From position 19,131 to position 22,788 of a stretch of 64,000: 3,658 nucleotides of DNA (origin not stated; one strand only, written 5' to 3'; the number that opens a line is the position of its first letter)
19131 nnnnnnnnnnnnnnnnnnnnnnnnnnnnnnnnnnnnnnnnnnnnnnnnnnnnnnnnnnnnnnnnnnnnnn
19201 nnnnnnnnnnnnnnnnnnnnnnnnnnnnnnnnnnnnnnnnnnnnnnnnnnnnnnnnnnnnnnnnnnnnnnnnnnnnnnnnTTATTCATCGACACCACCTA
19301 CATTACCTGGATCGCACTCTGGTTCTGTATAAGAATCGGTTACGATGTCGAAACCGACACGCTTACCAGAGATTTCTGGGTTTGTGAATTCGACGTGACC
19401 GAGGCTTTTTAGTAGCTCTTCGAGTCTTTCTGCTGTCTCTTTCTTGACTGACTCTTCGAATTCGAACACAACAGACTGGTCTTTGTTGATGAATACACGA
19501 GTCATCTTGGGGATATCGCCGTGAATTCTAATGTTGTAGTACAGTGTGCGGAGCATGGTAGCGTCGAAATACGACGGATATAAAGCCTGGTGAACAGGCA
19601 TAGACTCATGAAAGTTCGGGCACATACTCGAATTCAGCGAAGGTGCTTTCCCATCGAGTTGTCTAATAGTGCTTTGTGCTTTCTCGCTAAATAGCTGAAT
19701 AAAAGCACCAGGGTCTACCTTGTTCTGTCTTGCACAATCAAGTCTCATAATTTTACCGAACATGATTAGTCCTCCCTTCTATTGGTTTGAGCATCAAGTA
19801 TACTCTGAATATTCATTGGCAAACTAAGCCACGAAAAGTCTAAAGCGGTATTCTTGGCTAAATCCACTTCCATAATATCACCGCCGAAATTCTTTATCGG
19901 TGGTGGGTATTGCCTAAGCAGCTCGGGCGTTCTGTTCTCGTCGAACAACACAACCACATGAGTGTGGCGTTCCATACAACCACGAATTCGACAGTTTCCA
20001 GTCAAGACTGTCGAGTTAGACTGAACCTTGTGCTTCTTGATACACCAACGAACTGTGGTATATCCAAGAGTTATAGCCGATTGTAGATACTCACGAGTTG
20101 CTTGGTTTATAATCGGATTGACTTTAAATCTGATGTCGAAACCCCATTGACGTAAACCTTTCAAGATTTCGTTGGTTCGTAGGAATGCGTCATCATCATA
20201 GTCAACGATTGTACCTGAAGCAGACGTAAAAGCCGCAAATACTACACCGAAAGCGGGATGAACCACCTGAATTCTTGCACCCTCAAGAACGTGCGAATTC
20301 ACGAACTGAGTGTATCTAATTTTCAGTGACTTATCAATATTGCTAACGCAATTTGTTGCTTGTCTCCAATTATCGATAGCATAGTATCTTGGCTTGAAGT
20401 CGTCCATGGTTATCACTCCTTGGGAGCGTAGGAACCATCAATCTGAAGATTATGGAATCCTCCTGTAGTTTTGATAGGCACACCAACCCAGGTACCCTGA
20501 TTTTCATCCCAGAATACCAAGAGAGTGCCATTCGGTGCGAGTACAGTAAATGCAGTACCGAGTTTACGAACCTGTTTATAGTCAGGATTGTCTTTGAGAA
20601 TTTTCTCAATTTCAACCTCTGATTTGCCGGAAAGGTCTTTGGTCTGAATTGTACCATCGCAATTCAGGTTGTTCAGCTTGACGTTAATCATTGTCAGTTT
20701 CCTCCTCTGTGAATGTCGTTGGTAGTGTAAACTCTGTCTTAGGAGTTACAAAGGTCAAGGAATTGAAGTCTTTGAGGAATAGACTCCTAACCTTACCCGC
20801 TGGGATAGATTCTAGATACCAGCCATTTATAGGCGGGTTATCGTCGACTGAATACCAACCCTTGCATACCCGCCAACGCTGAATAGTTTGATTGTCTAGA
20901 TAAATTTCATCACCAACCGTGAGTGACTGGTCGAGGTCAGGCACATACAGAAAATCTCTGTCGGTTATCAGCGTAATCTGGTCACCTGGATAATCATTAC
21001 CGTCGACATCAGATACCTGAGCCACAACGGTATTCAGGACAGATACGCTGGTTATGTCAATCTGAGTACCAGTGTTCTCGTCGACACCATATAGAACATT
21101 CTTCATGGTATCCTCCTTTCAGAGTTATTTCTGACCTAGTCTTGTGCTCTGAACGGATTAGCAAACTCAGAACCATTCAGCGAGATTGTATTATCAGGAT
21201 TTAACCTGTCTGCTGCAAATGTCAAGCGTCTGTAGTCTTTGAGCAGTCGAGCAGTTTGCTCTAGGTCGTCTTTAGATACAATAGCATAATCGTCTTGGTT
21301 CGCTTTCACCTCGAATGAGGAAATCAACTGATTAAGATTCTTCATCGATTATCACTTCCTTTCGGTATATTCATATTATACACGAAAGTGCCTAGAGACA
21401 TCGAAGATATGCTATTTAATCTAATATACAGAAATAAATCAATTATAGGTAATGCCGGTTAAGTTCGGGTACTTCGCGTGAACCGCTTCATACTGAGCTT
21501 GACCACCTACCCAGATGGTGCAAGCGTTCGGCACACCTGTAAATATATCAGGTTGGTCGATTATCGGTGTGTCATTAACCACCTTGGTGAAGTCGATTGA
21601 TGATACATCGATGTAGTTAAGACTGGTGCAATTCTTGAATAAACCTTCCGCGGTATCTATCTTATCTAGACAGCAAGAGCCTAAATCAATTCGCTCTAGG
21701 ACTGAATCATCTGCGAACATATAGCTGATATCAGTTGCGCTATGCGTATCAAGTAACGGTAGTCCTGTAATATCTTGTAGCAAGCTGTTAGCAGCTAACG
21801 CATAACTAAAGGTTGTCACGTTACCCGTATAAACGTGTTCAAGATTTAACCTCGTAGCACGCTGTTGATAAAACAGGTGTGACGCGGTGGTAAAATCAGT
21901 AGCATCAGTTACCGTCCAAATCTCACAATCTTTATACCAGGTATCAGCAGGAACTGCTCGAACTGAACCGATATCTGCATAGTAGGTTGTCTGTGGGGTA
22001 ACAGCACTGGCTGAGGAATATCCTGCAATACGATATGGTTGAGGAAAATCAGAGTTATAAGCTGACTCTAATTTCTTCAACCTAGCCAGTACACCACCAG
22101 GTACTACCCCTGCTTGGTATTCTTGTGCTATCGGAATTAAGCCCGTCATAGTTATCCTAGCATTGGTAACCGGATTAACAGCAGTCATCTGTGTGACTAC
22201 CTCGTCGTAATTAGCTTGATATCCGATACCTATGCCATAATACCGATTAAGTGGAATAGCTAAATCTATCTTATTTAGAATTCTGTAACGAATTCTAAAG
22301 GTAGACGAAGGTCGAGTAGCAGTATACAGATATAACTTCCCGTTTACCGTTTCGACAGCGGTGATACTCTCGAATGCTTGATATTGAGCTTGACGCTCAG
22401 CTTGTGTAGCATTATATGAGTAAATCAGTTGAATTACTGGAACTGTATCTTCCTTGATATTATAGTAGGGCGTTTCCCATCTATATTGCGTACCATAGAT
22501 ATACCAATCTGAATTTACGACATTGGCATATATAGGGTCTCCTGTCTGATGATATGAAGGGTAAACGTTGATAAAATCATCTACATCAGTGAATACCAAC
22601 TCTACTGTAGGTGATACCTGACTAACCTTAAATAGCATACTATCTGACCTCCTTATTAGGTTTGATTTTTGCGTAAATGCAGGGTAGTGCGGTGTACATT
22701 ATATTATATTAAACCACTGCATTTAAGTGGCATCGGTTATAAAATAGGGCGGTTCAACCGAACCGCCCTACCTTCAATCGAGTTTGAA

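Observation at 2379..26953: LN[S/C]S tetrapeptide massively enriched in virion proteins; putative head-protease cleavage code and a 784 aa acidic polyprotein-like cargo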

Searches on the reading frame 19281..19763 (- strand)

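Call 6: search_protein_families(library=phrogs, proteins=[window:19281-19763:-], max_evalue=0.01)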
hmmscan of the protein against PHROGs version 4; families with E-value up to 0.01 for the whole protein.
window:19281-19763:- (160 aa): 1 family
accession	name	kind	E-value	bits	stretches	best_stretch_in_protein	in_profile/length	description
phrog_14376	-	unknown function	0.0044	17.7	1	91-118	17-44/66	-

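Call 7: search_protein_families(library=pfam, proteins=[window:19281-19763:-], max_evalue=0.01)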
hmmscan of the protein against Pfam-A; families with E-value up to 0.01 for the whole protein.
window:19281-19763:- (160 aa): 0 families

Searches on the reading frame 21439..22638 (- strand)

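Call 52: search_protein_families(library=pfam, proteins=[window:21439-22638:-], max_evalue=0.01)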
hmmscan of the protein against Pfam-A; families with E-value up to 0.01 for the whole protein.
window:21439-22638:- (399 aa): 2 families
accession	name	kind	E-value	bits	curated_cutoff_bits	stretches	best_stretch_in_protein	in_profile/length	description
PF03382.20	DUF285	-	1.8e-06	28.1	25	1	252-359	3-106/120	Mycoplasma protein of unknown function, DUF285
PF22405.2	STIV-like_capsid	-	0.0081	16.3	26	0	172-234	43-105/148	Sulfolobus turreted icosahedral virus 1-like, major capsid protein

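Call 67: search_protein_families(library=phrogs, proteins=[window:21439-22638:-], max_evalue=0.001)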
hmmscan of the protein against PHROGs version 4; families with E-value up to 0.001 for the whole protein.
window:21439-22638:- (399 aa): 0 families
